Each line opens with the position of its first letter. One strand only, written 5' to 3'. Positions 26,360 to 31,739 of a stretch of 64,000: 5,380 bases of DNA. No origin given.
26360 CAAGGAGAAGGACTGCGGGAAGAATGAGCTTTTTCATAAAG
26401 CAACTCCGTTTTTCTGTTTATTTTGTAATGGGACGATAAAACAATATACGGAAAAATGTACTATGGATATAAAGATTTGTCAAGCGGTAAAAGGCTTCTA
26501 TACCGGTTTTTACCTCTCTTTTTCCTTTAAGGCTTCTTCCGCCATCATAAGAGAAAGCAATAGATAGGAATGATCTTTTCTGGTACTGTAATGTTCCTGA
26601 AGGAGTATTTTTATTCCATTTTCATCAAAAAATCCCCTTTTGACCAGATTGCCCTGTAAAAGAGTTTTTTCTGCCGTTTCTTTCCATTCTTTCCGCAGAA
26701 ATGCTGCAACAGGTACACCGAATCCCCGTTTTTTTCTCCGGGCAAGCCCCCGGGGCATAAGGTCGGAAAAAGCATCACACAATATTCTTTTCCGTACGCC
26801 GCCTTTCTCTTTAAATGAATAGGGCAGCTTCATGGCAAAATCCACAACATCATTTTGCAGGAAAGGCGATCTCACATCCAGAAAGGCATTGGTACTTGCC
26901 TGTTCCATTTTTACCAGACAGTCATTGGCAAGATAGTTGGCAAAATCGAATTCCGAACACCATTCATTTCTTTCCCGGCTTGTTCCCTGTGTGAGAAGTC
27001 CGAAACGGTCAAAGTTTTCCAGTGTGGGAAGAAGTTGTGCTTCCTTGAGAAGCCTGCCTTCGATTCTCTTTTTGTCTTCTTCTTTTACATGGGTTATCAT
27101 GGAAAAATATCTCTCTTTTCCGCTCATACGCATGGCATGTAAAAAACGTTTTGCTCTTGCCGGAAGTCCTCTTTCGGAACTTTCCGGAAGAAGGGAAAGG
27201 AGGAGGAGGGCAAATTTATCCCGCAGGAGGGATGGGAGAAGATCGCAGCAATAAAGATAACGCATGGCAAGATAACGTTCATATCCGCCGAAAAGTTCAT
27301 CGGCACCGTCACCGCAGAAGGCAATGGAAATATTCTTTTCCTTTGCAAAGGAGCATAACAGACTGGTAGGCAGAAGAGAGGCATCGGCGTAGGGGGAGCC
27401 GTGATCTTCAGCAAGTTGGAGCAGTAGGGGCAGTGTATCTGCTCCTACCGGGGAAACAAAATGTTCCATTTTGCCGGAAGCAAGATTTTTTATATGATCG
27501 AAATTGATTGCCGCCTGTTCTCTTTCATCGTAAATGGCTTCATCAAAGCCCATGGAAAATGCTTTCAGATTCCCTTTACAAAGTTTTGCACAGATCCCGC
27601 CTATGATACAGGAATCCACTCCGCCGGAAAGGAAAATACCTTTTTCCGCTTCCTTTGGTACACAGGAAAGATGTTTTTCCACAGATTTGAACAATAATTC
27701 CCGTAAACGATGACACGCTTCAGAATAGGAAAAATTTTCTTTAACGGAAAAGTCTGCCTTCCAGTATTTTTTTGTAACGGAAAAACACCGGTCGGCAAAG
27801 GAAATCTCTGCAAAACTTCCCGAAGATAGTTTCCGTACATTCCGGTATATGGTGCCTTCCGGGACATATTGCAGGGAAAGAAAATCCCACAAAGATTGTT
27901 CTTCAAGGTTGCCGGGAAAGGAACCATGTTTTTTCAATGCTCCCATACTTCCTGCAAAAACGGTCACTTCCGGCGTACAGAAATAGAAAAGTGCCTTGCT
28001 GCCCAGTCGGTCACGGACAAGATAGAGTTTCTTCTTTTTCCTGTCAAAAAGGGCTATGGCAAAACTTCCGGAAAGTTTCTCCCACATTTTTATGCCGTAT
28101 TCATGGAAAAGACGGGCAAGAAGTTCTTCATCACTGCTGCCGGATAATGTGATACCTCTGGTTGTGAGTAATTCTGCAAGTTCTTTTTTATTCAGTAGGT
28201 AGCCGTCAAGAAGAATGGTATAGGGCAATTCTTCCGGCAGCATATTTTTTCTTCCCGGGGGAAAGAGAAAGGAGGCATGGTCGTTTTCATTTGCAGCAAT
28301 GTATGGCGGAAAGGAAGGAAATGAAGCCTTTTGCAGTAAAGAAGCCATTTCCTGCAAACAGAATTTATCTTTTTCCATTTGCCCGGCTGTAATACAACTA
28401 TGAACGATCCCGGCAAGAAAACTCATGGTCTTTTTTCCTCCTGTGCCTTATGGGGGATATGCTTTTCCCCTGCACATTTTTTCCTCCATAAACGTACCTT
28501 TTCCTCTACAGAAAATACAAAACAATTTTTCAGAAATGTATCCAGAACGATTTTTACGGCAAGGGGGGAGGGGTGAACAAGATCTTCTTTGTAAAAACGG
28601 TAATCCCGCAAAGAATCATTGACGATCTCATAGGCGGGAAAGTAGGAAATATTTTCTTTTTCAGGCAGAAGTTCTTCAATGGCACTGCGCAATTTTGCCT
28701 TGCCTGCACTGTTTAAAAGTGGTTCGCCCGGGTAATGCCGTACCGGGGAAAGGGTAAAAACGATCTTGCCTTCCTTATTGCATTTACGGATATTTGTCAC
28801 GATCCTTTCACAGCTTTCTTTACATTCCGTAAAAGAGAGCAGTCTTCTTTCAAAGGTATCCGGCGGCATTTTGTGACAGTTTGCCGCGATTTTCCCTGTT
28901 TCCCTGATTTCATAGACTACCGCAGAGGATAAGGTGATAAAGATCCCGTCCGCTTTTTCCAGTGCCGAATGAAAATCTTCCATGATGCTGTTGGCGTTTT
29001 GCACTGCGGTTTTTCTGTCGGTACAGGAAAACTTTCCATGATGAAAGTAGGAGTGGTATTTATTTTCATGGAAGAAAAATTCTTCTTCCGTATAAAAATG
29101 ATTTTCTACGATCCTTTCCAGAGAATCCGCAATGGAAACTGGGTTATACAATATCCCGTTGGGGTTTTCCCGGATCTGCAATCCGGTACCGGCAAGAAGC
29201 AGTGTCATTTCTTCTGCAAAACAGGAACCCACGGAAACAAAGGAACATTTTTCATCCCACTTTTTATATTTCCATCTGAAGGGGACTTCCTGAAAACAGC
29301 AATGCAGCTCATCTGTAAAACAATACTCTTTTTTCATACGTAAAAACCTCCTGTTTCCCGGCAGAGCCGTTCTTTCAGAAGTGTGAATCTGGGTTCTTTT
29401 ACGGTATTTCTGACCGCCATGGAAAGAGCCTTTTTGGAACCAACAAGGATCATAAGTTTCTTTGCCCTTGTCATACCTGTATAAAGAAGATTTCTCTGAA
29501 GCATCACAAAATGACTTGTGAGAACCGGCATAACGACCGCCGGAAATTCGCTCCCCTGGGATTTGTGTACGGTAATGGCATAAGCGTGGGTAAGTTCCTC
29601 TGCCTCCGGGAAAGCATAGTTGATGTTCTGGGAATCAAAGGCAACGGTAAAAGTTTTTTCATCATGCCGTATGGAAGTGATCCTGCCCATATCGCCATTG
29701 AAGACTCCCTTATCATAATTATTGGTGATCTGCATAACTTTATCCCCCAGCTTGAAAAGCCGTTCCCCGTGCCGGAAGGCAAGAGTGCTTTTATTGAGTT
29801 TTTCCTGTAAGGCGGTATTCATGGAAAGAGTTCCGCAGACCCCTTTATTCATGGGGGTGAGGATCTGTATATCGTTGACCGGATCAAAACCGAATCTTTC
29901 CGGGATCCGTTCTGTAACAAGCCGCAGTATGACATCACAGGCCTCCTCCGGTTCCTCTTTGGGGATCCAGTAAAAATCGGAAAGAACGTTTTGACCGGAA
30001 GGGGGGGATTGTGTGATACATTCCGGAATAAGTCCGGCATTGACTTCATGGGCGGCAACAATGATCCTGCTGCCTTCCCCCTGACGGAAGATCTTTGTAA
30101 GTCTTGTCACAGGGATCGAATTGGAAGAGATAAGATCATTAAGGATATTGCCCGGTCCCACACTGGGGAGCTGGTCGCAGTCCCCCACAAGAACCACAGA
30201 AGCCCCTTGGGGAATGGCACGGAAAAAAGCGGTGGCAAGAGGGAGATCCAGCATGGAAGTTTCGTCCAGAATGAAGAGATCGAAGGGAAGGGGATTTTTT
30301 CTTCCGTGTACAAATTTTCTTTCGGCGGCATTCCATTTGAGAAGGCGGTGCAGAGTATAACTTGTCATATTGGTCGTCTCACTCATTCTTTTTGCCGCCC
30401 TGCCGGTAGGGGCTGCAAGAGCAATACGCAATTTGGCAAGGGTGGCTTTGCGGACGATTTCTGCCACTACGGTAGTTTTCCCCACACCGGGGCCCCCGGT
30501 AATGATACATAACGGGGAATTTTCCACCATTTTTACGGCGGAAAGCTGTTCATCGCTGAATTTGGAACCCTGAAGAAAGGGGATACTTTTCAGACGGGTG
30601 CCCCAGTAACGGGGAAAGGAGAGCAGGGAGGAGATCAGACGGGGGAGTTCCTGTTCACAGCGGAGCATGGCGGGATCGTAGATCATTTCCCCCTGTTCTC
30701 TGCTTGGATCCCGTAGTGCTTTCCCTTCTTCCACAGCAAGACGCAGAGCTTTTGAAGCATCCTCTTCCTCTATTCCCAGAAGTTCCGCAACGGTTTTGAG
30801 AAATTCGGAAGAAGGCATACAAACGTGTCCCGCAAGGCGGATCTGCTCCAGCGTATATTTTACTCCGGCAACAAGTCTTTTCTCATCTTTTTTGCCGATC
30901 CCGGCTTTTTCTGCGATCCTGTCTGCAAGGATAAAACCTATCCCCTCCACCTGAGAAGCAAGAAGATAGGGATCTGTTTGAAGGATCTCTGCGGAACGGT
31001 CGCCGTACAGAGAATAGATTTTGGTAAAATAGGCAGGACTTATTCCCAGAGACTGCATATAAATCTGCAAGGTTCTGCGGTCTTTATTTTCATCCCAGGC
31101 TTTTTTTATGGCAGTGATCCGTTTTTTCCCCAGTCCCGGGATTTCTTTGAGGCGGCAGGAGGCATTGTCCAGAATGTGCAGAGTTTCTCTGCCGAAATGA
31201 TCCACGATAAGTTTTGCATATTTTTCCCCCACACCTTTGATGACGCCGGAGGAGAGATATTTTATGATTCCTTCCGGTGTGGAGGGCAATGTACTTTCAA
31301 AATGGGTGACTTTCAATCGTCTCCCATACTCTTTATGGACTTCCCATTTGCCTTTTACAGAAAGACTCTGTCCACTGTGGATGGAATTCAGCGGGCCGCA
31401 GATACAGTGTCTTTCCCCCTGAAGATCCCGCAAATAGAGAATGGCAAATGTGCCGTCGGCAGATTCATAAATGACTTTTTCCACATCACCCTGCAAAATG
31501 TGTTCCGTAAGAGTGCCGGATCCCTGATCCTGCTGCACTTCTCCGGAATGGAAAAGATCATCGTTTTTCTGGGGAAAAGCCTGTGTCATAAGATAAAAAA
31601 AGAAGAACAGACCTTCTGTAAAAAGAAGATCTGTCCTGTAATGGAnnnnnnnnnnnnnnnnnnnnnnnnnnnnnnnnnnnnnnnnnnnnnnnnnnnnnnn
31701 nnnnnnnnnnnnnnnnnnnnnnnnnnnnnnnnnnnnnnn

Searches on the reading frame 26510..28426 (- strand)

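Call 8: search_protein_families(library=pfam, proteins=[window:26510-28426:-])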
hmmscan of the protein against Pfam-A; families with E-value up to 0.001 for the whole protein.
window:26510-28426:- (638 aa): 3 families
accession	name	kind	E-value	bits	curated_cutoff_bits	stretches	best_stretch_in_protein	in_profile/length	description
PF00733.27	Asn_synthase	-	2.4e-59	202.2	21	1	241-632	2-352/354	Asparagine synthase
PF13537.11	GATase_7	-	1.9e-22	80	25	1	58-165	12-122/123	Glutamine amidotransferase domain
PF13522.11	GATase_6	-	5.9e-16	59.1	27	1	69-158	39-128/130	Glutamine amidotransferase domain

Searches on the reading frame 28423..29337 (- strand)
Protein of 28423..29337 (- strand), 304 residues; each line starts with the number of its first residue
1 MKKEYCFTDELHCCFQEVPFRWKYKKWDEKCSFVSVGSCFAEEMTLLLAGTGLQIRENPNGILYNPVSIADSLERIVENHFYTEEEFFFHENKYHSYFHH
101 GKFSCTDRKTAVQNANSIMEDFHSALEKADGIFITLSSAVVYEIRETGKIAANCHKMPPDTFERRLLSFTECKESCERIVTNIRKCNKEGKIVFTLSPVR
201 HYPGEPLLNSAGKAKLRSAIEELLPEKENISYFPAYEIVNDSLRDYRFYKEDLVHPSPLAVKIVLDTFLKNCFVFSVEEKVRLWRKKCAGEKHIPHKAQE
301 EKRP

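Call 8: search_protein_families(library=pfam, proteins=[window:28423-29337:-])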
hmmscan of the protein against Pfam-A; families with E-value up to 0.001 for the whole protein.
window:28423-29337:- (304 aa): 1 family
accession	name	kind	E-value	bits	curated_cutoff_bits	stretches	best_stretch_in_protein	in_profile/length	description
PF08885.17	GSCFA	-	5.6e-75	252.5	25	1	33-268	2-237/237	GSCFA family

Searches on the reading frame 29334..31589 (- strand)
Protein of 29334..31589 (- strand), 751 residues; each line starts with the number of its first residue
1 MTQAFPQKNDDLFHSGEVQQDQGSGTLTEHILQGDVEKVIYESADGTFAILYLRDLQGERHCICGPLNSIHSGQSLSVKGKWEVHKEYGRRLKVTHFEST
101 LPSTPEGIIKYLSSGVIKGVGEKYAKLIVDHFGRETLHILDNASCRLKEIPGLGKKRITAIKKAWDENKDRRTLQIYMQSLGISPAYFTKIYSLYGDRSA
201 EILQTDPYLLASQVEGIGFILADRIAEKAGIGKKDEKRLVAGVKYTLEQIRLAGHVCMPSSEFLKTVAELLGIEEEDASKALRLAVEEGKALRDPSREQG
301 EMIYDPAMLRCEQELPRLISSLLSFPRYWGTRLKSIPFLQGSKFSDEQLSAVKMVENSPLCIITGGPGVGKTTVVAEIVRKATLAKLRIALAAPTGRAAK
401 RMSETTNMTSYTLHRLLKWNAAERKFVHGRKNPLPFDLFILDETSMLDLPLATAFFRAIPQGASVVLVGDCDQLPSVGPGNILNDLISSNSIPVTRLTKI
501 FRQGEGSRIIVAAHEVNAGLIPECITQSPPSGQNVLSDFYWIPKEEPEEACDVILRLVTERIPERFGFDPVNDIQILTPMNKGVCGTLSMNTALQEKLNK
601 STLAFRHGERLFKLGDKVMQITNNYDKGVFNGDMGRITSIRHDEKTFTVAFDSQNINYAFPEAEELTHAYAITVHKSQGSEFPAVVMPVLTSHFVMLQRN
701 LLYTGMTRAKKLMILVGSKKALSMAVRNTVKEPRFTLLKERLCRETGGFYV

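Call 8: search_protein_families(library=pfam, proteins=[window:29334-31589:-])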
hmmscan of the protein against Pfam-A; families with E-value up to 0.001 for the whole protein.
window:29334-31589:- (751 aa): 11 families
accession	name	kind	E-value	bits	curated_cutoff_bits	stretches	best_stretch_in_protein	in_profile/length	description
PF13245.12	AAA_19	-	3.2e-39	134.6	25.1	1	348-479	1-134/134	AAA domain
PF13604.12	AAA_30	-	1.5e-38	132.9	27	1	344-524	2-176/191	AAA domain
PF14490.11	HHH_RecD2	-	3.9e-28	97.6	27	1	167-257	1-92/92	ATP-dependent RecD2 DNA helicase HHH domain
PF18335.7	SH3_13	-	4.7e-21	74.8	41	1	590-651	1-65/65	ATP-dependent RecD-like DNA helicase SH3 domain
PF13538.12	UvrD_C_2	-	6.2e-21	74.5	27.4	1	668-716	1-52/52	UvrD-like helicase C-terminal domain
PF23139.1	OB_YrrC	-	4.1e-15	55.9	27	1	32-102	4-76/76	ATP-dependent DNA helicase YrrC, OB-fold domain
PF01443.25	Viral_helicase1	-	2.2e-11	44.4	21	2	362-484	2-108/228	Viral superfamily 1 RNA helicase core domain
PF14520.12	HHH_5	-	1.5e-08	35.5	27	1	117-165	7-55/57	Helix-hairpin-helix domain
PF13086.12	AAA_11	-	5e-08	33.5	27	1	344-398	2-64/257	AAA domain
PF20720.3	nSTAND3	-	8.6e-05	22.7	27.2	1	351-383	10-42/155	Novel STAND NTPase 3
PF13191.12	AAA_16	-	0.00049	21.1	32.6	0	358-385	24-51/167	AAA ATPase domain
